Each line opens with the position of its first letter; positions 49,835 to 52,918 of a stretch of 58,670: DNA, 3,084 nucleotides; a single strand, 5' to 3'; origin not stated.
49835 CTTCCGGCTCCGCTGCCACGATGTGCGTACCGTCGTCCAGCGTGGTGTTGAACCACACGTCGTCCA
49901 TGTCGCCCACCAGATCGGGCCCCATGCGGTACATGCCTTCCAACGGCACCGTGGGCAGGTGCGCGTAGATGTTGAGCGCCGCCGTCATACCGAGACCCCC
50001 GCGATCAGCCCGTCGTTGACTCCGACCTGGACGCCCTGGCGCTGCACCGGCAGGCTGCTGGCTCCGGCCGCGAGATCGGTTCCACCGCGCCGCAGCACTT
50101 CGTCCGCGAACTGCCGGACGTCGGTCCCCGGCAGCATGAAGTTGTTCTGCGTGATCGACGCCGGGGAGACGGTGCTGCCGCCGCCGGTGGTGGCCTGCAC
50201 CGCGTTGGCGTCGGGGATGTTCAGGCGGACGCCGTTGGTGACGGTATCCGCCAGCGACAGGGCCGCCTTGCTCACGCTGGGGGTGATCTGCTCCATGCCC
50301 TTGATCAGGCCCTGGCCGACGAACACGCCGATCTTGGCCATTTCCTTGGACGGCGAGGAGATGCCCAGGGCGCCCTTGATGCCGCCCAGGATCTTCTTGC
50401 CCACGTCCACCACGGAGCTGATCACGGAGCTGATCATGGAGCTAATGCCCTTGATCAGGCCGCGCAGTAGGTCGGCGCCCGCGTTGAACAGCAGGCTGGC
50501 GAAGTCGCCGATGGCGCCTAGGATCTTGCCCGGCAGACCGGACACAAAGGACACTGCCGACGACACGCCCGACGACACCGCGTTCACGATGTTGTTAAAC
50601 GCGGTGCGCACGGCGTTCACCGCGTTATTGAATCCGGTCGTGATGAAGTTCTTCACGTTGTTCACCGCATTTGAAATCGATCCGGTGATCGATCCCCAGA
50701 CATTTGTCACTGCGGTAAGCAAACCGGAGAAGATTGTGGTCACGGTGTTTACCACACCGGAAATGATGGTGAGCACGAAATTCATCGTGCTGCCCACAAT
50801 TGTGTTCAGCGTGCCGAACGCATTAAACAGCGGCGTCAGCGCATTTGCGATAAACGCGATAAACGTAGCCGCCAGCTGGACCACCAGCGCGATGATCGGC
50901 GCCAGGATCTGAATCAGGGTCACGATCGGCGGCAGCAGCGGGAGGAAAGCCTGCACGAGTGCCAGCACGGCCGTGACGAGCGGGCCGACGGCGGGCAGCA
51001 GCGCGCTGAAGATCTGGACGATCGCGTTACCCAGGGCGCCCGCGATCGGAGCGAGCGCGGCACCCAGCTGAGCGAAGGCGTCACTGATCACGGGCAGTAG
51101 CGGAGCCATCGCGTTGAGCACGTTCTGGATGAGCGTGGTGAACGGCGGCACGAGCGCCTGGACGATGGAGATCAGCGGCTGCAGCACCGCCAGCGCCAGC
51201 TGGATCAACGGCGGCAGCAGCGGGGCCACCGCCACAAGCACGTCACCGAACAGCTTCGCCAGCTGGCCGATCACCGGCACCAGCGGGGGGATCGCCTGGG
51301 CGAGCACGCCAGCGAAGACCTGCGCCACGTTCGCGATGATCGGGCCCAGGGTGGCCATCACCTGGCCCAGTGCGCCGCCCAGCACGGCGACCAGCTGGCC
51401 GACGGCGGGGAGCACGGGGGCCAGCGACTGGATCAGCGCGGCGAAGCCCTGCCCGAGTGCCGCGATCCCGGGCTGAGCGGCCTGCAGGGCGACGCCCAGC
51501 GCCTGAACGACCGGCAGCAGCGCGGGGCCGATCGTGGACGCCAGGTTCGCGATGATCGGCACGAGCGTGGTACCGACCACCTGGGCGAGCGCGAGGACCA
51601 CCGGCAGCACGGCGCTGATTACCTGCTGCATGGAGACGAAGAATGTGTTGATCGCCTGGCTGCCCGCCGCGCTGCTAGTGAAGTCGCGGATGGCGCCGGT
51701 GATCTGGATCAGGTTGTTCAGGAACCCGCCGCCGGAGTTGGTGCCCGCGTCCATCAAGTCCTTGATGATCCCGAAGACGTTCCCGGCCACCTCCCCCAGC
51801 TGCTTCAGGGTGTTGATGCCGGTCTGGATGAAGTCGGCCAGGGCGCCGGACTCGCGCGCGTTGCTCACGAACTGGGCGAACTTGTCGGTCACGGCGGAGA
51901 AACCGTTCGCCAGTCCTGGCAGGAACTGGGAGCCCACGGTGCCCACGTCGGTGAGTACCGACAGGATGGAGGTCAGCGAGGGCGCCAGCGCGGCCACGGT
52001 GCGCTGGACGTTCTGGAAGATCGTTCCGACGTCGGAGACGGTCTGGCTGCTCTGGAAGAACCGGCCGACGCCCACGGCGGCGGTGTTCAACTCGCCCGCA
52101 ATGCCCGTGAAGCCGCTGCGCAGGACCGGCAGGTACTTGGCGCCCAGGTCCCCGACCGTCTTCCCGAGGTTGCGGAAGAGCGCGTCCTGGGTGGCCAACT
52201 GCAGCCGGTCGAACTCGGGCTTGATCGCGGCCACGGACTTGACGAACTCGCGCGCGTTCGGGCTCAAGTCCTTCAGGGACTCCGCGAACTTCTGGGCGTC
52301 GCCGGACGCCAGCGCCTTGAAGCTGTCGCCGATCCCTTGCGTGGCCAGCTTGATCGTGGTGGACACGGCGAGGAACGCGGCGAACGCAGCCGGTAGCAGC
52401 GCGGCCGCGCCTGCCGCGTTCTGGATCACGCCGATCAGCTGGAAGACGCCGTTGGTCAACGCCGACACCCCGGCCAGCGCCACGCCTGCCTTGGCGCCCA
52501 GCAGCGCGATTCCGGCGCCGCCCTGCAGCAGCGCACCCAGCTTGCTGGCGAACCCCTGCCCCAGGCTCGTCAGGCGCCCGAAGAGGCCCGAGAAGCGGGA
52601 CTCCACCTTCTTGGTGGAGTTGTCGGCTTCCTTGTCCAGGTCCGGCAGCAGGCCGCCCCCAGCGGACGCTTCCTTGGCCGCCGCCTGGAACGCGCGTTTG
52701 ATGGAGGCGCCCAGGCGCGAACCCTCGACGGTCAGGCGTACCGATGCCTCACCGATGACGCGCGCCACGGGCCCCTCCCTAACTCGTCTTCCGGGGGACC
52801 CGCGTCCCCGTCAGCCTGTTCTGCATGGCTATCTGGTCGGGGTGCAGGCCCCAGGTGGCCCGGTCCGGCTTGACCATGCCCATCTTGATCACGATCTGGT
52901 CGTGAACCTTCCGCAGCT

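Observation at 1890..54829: At least 24 co-oriented copies of a ~29-bp promoter-like module with a C6-N3-G6 palindrome filling the spacer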

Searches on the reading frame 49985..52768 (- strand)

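Call 8: search_protein_families(library=pfam, proteins=[window:49985-52768:-], max_evalue=0.001)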
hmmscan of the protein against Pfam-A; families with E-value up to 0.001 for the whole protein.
window:49985-52768:- (927 aa): 2 families
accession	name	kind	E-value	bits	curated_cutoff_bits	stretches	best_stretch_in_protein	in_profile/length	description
PF04513.17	Baculo_PEP_C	-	3.2e-06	27.7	38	0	644-758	18-128/140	Baculovirus polyhedron envelope protein, PEP, C terminus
PF12296.13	HsbA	-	0.00028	21.7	33.5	1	99-192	6-98/121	Hydrophobic surface binding protein A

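Call 9: search_protein_families(library=phrogs, proteins=[window:49985-52768:-], max_evalue=0.001)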
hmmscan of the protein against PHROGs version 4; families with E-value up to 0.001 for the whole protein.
window:49985-52768:- (927 aa): 30 families (the best 25 are shown)
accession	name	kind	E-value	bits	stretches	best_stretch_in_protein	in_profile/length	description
phrog_6090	-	tail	6.3e-98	330.1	1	156-885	455-1131/1853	tail length tape measure protein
phrog_305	-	tail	6.9e-95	320.6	2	555-848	430-757/1001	tail length tape measure protein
phrog_58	-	tail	1e-56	194.1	1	17-893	277-1041/1544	tail length tape measure protein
phrog_934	-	tail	2.7e-48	165.3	1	78-470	162-549/1988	tail length tape measure protein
phrog_5493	-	tail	4.5e-47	162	1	337-859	516-1043/1102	tail length tape measure protein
phrog_3547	-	tail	2.9e-44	152.3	1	157-730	309-684/1767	tail length tape measure protein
phrog_4197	-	tail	1.4e-43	150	1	154-491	495-783/1783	tail length tape measure protein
phrog_6435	-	tail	5.4e-43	147.7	1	49-456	233-664/2090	tail length tape measure protein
phrog_2337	-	tail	1.4e-39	137.1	1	50-383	127-458/1326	tail length tape measure protein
phrog_1204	-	tail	3.8e-32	112.2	2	713-843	1255-1379/1483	tail protein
phrog_1272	-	tail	7.7e-31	107.7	3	407-744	544-851/1606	tail length tape measure protein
phrog_1535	-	tail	5.5e-27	95.3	2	528-835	714-1039/1152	tail length tape measure protein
phrog_4372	-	tail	1.1e-23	83.7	1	551-854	1074-1371/1681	tail length tape measure protein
phrog_7025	-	tail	4.7e-23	81.2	1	159-438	822-1099/2880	tail length tape measure protein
phrog_5448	-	tail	1e-18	66.7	1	322-869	1510-2037/3103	tail length tape measure protein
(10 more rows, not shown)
